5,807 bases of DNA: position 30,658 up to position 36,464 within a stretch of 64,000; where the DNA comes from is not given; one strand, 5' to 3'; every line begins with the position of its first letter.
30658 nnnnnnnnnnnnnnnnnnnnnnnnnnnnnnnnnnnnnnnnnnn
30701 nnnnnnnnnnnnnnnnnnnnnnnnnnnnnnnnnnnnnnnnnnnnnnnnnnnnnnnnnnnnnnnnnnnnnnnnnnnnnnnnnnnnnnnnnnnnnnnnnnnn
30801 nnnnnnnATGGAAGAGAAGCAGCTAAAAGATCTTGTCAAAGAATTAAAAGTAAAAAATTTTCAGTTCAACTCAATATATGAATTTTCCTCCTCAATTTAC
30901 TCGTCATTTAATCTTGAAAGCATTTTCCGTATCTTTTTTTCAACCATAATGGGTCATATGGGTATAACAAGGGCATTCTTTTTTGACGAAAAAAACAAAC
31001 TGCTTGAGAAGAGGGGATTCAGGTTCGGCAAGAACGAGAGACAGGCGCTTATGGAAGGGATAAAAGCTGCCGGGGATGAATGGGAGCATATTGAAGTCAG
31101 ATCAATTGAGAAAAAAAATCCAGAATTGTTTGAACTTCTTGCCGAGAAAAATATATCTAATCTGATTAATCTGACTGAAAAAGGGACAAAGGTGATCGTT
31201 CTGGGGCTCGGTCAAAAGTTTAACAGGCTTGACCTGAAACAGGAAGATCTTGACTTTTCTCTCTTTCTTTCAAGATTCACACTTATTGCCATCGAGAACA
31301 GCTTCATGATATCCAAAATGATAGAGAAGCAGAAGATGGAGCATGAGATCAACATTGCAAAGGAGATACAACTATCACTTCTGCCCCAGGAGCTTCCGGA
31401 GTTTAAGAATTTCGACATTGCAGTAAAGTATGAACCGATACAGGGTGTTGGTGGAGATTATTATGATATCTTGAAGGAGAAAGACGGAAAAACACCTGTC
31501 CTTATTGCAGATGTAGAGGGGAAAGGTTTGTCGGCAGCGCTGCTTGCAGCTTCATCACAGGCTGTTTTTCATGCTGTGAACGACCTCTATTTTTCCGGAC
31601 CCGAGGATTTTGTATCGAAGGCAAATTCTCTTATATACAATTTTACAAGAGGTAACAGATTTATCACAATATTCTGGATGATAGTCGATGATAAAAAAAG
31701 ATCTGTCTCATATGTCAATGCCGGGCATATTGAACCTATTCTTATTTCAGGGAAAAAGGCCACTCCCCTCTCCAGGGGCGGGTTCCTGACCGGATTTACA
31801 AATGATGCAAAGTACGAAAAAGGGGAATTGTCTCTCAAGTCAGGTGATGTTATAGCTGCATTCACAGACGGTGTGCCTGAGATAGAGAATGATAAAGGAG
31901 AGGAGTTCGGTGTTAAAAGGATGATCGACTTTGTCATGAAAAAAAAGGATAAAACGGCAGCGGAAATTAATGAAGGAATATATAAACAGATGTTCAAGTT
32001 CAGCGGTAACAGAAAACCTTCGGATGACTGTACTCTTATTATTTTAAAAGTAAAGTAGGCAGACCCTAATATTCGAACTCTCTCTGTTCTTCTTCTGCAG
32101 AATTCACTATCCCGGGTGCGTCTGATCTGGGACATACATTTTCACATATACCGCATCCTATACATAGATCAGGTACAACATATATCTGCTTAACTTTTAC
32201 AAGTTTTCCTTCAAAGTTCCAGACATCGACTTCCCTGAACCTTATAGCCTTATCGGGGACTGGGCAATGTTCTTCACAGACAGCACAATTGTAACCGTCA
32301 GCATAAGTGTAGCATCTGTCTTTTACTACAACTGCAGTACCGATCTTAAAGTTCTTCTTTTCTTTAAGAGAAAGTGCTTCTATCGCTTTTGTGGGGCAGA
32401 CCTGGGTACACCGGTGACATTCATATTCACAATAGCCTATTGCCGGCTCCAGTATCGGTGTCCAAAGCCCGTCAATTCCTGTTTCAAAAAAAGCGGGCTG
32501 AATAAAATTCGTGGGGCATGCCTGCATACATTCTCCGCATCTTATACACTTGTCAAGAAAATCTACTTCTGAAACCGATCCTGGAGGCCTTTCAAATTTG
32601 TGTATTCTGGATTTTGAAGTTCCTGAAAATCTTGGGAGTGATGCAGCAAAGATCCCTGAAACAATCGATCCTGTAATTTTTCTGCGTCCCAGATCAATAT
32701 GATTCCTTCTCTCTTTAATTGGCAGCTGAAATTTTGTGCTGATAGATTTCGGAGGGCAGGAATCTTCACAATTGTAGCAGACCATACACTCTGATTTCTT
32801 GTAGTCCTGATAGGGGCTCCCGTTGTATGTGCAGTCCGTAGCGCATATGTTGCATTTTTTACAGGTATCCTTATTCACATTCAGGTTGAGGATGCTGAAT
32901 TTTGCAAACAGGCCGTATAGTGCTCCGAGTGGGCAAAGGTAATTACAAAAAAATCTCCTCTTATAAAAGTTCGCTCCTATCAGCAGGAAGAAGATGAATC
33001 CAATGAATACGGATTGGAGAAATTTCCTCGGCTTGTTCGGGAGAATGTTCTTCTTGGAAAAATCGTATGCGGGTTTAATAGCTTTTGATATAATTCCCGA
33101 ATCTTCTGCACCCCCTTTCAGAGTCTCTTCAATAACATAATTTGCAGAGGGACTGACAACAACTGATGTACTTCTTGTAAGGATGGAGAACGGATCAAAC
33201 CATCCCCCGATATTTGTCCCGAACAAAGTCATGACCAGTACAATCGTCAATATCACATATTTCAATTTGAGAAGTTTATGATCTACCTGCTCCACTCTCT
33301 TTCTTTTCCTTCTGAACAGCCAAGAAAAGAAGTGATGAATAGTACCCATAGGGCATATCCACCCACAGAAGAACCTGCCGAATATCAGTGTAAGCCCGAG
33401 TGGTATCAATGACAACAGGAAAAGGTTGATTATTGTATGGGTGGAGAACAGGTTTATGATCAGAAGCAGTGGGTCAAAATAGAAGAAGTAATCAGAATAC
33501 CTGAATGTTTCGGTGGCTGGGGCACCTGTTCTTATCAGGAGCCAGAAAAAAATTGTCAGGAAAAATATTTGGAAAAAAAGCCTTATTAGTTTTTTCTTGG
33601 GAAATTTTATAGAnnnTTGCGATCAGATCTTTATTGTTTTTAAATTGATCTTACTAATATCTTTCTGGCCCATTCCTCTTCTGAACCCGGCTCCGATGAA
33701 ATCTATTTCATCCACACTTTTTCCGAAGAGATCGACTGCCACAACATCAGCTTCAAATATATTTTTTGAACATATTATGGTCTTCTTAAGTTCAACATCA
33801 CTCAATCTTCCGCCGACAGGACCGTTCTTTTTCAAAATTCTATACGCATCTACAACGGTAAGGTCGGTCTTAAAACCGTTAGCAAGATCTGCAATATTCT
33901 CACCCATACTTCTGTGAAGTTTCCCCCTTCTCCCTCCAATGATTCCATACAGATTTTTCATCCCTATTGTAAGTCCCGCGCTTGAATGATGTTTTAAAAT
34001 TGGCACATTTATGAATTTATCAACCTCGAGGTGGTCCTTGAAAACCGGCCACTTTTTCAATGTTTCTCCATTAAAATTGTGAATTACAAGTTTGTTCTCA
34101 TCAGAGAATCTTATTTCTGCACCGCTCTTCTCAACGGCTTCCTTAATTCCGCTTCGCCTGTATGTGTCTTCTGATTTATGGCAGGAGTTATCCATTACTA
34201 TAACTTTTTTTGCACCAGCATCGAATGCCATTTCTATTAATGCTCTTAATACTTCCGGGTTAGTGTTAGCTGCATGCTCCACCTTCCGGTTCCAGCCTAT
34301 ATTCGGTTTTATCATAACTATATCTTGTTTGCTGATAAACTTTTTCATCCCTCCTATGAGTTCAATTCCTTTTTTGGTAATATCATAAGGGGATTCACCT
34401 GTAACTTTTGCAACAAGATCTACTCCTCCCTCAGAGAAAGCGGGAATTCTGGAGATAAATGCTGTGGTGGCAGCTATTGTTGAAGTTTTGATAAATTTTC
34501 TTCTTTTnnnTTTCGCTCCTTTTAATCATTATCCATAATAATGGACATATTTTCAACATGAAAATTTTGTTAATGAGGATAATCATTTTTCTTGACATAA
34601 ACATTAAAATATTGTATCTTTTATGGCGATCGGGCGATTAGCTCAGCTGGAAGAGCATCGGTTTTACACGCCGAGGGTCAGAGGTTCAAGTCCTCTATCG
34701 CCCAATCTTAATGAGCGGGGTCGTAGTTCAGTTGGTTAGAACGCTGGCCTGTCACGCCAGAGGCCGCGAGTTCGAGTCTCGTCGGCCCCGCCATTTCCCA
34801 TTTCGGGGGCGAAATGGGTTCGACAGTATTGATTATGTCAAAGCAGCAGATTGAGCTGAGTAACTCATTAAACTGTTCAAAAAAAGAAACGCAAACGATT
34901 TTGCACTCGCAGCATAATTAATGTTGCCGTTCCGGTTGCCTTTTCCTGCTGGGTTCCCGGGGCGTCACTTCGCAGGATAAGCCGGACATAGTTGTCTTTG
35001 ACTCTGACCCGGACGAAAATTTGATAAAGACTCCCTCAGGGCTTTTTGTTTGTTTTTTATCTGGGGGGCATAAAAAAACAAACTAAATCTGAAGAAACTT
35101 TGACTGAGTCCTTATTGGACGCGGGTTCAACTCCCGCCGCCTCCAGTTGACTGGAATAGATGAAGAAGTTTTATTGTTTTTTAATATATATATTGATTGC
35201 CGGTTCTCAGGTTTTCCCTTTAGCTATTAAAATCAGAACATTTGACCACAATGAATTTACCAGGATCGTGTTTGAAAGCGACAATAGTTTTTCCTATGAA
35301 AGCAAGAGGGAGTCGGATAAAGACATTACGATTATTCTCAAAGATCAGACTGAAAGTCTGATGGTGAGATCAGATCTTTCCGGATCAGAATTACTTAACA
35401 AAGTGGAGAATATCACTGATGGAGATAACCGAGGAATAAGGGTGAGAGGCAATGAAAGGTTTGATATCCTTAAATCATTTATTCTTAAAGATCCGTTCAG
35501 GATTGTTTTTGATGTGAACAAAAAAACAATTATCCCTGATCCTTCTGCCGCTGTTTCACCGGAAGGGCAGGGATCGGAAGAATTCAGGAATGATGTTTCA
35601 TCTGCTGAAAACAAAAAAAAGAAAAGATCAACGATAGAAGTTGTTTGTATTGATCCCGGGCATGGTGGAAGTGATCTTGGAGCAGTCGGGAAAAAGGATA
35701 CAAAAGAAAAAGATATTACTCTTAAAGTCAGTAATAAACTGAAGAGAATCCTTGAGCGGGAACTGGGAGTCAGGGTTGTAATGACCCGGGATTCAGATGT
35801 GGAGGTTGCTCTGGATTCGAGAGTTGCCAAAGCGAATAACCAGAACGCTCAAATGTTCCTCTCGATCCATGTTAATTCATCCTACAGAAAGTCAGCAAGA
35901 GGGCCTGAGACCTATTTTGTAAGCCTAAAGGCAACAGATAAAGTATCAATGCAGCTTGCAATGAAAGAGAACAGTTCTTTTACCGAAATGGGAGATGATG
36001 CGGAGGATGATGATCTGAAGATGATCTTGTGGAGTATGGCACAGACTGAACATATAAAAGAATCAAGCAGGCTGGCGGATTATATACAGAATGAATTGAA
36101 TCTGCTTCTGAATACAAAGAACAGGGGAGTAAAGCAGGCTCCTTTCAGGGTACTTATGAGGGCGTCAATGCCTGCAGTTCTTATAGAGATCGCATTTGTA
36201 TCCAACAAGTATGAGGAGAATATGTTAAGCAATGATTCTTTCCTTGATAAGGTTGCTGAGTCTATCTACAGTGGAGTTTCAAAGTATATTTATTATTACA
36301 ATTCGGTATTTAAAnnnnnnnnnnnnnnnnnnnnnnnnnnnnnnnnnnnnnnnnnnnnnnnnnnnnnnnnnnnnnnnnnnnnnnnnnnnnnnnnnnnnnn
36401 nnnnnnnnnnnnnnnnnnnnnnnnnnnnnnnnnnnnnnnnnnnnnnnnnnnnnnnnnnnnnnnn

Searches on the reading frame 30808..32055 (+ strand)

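Call 31: search_protein_families(library=pfam, proteins=[window:30808-32055:+], max_evalue=0.001)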
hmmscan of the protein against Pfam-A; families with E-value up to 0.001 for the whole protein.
window:30808-32055:+ (416 aa): 1 family
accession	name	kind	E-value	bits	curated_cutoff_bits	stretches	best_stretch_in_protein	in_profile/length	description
PF07228.17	SpoIIE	-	8.6e-39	133.9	25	1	226-415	2-191/192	Stage II sporulation protein E (SpoIIE)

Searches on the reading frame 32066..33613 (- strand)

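Call 73: search_protein_families(library=pfam, proteins=[window:32066-33613:-], max_evalue=0.00001)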
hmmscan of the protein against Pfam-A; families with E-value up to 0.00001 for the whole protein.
window:32066-33613:- (515 aa): 11 families
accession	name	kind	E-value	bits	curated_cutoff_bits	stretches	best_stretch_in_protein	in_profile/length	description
PF00037.32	Fer4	-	1.9e-18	65.8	21.1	2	354-371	6-23/24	4Fe-4S binding domain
PF12801.12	Fer4_5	-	1.9e-17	63.4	22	2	64-106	5-47/48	4Fe-4S binding domain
PF12838.12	Fer4_7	-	5e-17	62.6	27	2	442-496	4-50/52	4Fe-4S dicluster domain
PF13484.11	Fer4_16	-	1.3e-13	51.9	30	0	398-452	4-65/66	4Fe-4S double cluster binding domain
PF13237.11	Fer4_10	-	1e-12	48.2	25.5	0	353-368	6-21/53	4Fe-4S dicluster domain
PF14697.11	Fer4_21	-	3.3e-11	43.6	35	0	398-454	10-55/59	4Fe-4S dicluster domain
PF13187.11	Fer4_9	-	4.6e-11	43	27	0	355-411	1-52/52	4Fe-4S dicluster domain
PF12837.12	Fer4_6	-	2.8e-10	40.1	25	0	477-496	2-21/24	4Fe-4S binding domain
PF12797.12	Fer4_2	-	6.6e-10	38.7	24.5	0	353-368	7-22/22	4Fe-4S binding domain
PF25160.1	LdpA_Fe-S-bd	-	4e-09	36.6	27.6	0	395-452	1-40/49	LdpA Fe-S cluster-binding domain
PF13183.11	Fer4_8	-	3.7e-08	34.2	27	0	353-409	2-67/68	4Fe-4S dicluster domain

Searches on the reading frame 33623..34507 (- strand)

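Call 31: search_protein_families(library=pfam, proteins=[window:33623-34507:-], max_evalue=0.001)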
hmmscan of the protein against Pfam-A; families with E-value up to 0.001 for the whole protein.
window:33623-34507:- (294 aa): 1 family
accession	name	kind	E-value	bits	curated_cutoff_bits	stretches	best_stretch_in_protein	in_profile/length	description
PF04015.17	DUF362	-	6.6e-48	163.9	24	1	64-259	1-200/200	Domain of unknown function (DUF362)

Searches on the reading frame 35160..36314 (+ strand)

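Call 31: search_protein_families(library=pfam, proteins=[window:35160-36314:+], max_evalue=0.001)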
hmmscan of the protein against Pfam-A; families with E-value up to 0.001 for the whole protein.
window:35160-36314:+ (385 aa): 1 family
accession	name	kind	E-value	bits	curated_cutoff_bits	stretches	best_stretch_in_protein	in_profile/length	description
PF01520.23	Amidase_3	-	9.4e-55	185.8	27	1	162-374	1-173/174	N-acetylmuramoyl-L-alanine amidase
